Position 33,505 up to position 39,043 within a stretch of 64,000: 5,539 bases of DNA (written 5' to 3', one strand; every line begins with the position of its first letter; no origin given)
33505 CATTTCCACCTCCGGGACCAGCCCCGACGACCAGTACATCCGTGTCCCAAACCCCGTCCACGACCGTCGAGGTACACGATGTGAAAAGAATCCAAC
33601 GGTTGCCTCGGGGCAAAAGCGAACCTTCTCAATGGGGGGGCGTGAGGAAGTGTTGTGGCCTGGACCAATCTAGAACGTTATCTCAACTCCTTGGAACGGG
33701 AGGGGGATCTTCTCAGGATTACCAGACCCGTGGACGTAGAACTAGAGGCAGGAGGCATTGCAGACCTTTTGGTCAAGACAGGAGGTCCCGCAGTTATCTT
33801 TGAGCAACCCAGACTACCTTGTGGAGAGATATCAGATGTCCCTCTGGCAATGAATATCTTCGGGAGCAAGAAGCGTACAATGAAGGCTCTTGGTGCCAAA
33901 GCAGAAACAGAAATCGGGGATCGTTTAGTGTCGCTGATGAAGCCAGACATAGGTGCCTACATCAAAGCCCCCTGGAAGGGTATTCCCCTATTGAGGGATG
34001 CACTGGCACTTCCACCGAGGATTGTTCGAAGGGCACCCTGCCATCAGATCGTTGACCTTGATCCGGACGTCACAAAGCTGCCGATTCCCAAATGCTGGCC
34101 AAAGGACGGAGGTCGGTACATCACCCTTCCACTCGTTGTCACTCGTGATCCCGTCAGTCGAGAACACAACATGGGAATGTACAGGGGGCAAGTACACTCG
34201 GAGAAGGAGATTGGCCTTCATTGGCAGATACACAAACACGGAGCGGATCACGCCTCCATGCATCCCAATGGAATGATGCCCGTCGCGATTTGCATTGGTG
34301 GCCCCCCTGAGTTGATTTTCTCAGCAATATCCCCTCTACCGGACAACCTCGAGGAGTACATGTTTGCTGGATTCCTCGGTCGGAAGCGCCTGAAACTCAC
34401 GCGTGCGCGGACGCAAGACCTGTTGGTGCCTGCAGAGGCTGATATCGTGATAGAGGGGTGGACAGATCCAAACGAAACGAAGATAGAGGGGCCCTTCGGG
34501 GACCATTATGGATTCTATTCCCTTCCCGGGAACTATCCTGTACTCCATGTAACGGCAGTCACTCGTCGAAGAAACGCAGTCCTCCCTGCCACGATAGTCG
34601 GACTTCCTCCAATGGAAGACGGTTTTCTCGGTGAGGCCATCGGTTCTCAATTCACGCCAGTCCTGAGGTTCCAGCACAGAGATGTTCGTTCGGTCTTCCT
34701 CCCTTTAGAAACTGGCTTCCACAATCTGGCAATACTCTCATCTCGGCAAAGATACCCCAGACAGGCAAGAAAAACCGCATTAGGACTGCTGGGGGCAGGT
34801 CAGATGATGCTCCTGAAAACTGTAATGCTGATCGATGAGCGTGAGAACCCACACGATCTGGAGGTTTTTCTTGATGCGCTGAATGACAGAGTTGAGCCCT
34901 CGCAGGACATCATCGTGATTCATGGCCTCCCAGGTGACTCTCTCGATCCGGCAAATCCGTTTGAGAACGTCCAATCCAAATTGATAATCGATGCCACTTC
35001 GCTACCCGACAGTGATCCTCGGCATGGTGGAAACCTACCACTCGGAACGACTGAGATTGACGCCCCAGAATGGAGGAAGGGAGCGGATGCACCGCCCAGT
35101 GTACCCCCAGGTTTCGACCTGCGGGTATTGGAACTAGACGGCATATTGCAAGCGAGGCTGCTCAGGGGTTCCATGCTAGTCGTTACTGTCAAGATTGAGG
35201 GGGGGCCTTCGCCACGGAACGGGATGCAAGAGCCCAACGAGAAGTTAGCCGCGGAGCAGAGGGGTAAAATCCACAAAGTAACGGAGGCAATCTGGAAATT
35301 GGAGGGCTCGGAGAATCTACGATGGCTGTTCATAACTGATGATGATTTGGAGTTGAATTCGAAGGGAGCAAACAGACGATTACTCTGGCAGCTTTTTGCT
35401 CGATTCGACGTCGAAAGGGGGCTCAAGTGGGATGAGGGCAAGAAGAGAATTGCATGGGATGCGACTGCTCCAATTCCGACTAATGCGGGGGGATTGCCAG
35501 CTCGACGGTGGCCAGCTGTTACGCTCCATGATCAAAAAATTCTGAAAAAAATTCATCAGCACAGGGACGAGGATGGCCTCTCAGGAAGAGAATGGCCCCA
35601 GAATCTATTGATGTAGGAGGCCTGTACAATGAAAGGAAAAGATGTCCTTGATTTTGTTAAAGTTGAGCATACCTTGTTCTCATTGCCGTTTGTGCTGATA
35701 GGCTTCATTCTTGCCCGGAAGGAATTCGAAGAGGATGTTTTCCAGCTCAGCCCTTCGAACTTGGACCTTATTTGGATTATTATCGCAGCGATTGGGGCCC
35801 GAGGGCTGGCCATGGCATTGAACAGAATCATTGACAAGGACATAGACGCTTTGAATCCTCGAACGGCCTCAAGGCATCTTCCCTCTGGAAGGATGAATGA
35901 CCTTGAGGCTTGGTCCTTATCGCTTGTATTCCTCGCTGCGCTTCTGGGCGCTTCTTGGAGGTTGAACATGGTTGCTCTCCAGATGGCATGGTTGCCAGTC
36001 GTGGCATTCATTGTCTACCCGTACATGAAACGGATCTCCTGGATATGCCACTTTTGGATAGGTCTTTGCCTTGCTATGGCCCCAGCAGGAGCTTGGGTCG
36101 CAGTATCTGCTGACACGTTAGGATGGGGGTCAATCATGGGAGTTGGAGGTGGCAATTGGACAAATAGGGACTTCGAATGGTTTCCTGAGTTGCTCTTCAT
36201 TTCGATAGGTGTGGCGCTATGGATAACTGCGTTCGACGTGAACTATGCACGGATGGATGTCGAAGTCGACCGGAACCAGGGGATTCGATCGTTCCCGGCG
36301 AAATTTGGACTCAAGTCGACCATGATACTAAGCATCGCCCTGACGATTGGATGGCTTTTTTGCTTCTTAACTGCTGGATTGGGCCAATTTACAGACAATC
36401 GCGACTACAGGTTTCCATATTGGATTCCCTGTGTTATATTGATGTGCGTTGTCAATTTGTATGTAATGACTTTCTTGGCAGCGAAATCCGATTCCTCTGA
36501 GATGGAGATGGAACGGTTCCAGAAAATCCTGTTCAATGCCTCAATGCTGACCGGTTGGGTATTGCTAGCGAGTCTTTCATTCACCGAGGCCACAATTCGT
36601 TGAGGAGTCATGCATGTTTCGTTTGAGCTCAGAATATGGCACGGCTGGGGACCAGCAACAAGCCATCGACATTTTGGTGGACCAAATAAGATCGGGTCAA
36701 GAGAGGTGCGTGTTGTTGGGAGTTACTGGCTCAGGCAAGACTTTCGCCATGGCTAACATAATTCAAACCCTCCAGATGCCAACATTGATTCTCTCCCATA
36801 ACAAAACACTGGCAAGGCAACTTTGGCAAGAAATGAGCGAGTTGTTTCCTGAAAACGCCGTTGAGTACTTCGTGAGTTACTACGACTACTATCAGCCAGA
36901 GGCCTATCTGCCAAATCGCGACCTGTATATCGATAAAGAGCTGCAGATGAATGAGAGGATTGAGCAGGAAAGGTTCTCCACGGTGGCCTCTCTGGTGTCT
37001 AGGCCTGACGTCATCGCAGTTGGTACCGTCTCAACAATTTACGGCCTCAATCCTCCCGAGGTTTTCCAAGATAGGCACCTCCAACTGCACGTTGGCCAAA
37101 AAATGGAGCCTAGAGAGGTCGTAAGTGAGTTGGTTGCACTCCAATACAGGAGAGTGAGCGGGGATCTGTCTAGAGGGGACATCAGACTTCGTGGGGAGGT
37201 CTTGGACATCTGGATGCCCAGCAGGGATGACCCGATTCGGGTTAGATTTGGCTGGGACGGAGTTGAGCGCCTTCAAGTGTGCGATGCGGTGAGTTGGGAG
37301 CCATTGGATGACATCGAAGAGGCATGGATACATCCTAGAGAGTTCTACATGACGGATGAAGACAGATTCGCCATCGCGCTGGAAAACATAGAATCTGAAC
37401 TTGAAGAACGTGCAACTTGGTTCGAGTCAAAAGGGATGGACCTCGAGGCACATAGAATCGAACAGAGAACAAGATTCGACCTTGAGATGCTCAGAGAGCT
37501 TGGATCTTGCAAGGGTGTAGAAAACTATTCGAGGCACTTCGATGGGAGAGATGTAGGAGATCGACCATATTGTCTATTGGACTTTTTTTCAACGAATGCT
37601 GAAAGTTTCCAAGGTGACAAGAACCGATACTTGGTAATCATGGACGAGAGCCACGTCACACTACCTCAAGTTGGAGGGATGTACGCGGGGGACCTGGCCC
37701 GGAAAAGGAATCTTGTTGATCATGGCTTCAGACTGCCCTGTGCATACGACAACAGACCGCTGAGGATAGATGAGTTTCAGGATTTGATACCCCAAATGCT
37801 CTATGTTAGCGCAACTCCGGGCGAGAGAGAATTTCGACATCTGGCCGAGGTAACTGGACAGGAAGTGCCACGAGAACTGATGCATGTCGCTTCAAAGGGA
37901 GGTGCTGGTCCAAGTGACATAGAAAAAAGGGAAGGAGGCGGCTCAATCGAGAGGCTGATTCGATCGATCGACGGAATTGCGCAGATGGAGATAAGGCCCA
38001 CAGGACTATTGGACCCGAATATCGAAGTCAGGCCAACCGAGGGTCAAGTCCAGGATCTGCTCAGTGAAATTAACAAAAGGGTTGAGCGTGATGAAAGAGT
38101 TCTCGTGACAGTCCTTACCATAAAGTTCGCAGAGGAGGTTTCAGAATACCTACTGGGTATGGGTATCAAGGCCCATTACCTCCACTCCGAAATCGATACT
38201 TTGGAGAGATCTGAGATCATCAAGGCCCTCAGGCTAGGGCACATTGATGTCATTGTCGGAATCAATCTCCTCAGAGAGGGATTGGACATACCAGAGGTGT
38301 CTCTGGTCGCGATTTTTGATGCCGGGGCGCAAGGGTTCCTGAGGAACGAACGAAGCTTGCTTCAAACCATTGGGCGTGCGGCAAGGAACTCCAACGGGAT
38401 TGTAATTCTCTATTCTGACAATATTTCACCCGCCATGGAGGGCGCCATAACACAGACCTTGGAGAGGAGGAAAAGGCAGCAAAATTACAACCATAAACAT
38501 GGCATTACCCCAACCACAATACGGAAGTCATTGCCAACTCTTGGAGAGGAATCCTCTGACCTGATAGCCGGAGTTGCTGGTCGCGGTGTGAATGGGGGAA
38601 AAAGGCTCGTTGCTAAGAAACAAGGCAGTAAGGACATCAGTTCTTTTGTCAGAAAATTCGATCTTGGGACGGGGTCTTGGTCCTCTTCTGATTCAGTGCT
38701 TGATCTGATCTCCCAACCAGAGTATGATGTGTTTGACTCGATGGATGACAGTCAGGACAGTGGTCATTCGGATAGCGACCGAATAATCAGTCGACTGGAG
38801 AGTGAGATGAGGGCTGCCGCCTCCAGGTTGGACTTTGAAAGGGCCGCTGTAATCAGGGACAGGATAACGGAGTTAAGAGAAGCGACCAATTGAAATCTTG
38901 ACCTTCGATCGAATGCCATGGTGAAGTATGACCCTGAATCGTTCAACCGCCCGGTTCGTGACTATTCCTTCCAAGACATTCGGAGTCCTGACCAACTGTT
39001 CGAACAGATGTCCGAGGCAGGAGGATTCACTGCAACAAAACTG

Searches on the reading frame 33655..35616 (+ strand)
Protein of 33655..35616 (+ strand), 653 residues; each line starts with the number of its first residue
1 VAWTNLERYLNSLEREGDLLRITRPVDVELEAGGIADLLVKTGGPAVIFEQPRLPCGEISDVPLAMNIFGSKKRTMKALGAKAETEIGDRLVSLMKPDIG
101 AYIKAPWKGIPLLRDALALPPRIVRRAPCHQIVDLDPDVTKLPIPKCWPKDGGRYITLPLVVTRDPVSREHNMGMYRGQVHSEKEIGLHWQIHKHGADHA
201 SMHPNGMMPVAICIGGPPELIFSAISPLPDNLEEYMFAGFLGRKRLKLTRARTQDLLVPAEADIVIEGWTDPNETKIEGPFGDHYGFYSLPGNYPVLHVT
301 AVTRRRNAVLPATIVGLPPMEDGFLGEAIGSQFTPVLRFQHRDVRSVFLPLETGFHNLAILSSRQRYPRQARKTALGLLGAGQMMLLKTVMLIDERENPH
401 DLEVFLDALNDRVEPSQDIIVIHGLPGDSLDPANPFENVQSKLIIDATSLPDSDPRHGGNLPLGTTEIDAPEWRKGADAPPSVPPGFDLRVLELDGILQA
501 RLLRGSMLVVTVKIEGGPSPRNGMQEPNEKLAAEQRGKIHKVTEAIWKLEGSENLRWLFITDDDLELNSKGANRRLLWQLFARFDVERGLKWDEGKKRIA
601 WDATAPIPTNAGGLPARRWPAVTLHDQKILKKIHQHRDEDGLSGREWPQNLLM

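Call 17: search_protein_families(library=pfam, proteins=[window:33655-35616:+], max_evalue=0.001)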
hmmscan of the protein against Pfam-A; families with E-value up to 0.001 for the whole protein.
window:33655-35616:+ (653 aa): 3 families
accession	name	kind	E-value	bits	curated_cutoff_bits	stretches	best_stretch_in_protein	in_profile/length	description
PF01977.22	UbiD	-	5.1e-74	248.3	23.3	1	124-318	3-206/206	3-octaprenyl-4-hydroxybenzoate carboxy-lyase Rift-related domain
PF20696.2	UbiD_C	-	3.5e-33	114.8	24.2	1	325-447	3-127/127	3-octaprenyl-4-hydroxybenzoate carboxy-lyase C-terminal domain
PF20695.2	UbiD_N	-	9.9e-20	70.9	24.3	1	10-86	1-70/78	3-octaprenyl-4-hydroxybenzoate carboxy-lyase N-terminal domain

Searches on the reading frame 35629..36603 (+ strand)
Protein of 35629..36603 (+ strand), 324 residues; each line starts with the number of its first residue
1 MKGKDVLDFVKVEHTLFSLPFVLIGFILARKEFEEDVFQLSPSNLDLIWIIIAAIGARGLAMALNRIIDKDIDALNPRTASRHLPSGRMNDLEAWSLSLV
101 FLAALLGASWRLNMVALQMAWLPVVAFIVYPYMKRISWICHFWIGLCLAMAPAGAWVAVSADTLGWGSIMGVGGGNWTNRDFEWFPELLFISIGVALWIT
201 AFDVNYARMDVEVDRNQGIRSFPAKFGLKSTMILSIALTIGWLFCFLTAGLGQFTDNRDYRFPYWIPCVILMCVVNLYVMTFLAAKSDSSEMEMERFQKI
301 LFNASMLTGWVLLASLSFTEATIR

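Call 17: search_protein_families(library=pfam, proteins=[window:35629-36603:+], max_evalue=0.001)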
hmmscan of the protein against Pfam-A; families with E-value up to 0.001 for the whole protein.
window:35629-36603:+ (324 aa): 1 family
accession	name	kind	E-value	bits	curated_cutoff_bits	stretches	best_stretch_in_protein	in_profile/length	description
PF01040.23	UbiA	-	4.6e-40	137.9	34.2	1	20-290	3-239/250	UbiA prenyltransferase family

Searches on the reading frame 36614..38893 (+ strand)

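Call 17: search_protein_families(library=pfam, proteins=[window:36614-38893:+], max_evalue=0.001)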
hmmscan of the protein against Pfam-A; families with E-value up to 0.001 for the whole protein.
window:36614-38893:+ (759 aa): 6 families
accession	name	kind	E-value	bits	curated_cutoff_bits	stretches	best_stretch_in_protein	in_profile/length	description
PF17757.6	UvrB_inter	-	2.7e-19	69.5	22.9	1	156-245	1-91/91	UvrB interaction domain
PF00271.37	Helicase_C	-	4.2e-19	69.3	23.5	1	481-592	5-109/110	Helicase conserved C-terminal domain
PF12344.14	UvrB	-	3.4e-16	59.3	27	1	599-640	1-42/43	Ultra-violet resistance protein B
PF04851.21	ResIII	-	3.8e-11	43.6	22.5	1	13-83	7-82/164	Type III restriction enzyme, res subunit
PF02151.25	UVR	-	1.4e-10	41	21.5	1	723-756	2-35/36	UvrB/uvrC motif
PF00270.35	DEAD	-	6.1e-07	29.8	26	1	13-81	3-72/167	DEAD/DEAH box helicase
